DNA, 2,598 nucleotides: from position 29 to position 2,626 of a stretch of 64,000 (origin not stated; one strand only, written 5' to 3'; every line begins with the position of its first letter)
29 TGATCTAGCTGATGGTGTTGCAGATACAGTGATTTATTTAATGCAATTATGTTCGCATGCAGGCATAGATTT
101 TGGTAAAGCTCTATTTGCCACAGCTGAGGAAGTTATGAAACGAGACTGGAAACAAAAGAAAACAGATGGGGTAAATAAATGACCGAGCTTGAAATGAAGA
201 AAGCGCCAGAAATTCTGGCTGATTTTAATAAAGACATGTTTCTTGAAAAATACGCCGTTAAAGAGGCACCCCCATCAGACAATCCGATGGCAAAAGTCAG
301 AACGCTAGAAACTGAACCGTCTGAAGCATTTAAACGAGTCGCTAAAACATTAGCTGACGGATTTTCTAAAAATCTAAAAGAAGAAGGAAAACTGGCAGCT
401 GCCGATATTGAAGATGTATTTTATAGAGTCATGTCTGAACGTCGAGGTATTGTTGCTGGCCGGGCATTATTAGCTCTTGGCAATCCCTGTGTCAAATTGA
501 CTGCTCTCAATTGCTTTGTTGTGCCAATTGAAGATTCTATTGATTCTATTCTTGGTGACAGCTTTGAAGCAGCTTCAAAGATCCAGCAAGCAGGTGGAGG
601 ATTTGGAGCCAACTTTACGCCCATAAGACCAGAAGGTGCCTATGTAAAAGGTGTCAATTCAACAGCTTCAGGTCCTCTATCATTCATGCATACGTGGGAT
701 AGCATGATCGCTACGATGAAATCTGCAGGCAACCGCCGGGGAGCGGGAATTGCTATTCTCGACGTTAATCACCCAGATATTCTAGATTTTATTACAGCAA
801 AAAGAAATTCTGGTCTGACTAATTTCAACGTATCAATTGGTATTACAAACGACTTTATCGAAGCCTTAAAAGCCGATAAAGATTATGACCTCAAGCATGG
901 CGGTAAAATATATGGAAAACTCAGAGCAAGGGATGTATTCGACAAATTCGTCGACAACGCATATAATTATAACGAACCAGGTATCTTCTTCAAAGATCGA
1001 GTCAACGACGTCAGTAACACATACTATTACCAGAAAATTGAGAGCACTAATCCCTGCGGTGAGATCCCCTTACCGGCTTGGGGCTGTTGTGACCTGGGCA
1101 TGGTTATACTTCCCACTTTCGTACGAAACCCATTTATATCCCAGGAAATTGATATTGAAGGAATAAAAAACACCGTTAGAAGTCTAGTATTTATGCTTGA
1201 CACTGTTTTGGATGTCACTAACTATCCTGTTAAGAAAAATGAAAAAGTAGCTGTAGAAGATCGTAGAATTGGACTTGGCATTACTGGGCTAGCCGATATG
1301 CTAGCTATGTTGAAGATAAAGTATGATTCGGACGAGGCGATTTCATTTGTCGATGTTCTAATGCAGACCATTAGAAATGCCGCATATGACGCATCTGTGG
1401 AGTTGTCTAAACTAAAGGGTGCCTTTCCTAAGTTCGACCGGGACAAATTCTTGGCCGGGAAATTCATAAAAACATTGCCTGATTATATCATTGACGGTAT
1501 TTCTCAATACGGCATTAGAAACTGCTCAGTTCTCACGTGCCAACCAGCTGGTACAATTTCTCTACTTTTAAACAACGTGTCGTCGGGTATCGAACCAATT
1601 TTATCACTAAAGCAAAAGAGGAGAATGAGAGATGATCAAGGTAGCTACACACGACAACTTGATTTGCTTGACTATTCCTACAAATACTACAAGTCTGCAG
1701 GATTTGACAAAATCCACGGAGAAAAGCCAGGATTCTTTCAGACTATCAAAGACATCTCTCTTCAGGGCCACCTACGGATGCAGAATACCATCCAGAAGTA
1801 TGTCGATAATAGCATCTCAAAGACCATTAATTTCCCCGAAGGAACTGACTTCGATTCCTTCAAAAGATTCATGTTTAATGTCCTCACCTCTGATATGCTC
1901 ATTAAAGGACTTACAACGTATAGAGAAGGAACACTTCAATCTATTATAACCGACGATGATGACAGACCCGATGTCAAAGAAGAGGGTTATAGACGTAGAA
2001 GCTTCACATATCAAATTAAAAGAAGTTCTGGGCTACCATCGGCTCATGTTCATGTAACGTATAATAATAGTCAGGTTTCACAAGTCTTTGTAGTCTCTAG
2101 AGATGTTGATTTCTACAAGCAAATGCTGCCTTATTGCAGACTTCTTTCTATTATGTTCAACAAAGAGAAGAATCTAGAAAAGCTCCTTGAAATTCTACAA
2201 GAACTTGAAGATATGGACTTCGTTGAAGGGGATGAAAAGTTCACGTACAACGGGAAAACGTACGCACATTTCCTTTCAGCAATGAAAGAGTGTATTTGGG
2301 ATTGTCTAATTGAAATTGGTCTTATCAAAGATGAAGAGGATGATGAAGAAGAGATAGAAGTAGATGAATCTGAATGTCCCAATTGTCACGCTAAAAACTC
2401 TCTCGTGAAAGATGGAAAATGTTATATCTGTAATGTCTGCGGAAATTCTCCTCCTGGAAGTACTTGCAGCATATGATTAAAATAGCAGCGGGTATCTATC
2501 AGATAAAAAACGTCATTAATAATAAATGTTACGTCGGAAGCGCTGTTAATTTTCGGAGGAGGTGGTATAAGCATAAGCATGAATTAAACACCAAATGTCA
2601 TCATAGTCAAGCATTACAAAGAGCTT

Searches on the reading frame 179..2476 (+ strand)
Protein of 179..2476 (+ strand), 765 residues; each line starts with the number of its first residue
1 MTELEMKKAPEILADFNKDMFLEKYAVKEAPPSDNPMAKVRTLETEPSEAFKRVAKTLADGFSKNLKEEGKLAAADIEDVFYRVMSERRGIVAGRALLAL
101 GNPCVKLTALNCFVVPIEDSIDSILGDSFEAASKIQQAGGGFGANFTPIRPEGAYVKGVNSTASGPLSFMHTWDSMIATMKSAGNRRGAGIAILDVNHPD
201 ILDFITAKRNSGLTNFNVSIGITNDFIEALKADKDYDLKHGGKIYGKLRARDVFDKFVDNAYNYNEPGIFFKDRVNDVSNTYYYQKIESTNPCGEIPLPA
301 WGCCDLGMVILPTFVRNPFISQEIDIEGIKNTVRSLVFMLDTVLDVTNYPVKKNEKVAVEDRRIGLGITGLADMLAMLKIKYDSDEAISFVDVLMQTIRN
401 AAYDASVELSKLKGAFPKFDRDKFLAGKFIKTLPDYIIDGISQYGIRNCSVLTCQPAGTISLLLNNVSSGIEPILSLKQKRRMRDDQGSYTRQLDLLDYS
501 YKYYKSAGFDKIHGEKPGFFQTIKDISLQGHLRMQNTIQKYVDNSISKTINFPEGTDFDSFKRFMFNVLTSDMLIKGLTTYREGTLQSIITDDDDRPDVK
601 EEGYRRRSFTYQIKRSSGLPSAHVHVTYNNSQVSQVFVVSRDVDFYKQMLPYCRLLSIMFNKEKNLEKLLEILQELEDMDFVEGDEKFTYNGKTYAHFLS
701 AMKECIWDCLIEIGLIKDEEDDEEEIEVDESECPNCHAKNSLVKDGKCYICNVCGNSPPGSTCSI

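Call 8: search_protein_families(library=pfam, proteins=[window:179-2476:+], max_evalue=0.01)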
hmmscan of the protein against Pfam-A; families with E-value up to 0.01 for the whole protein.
window:179-2476:+ (765 aa): 2 families
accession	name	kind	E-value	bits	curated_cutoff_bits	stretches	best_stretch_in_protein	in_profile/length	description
PF02867.20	Ribonuc_red_lgC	-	1.8e-104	350.7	23.9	1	111-567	2-511/523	Ribonucleotide reductase, barrel domain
PF00317.26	Ribonuc_red_lgN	-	0.00051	20.5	28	1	43-102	23-74/77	Ribonucleotide reductase, all-alpha domain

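Call 9: search_protein_families(library=phrogs, proteins=[window:179-2476:+], max_evalue=0.001)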
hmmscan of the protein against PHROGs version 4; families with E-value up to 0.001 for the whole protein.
window:179-2476:+ (765 aa): 6 families
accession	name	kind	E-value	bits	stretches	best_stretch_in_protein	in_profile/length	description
phrog_84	-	DNA, RNA and nucleotide metabolism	2.5e-116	390.9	1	19-757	204-971/975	ribonucleoside-diphosphate reductase large subunit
phrog_367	-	DNA, RNA and nucleotide metabolism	1.3e-42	146.9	2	174-562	269-633/701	ribonucleotide reductase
phrog_3844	-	moron, auxiliary metabolic gene and host takeover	1.3e-33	117.6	1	303-584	161-423/451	NrdA-like aerobic NDP reductase large subunit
phrog_3987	-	DNA, RNA and nucleotide metabolism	8e-25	88.3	1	20-238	148-352/467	ribonucleotide reductase large subunit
phrog_6132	-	DNA, RNA and nucleotide metabolism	4.6e-08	33.7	1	112-177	218-282/530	ribonucleotide reductase large subunit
phrog_22953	-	DNA, RNA and nucleotide metabolism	3.5e-05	24.9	1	149-247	7-113/201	ribonucleotide reductase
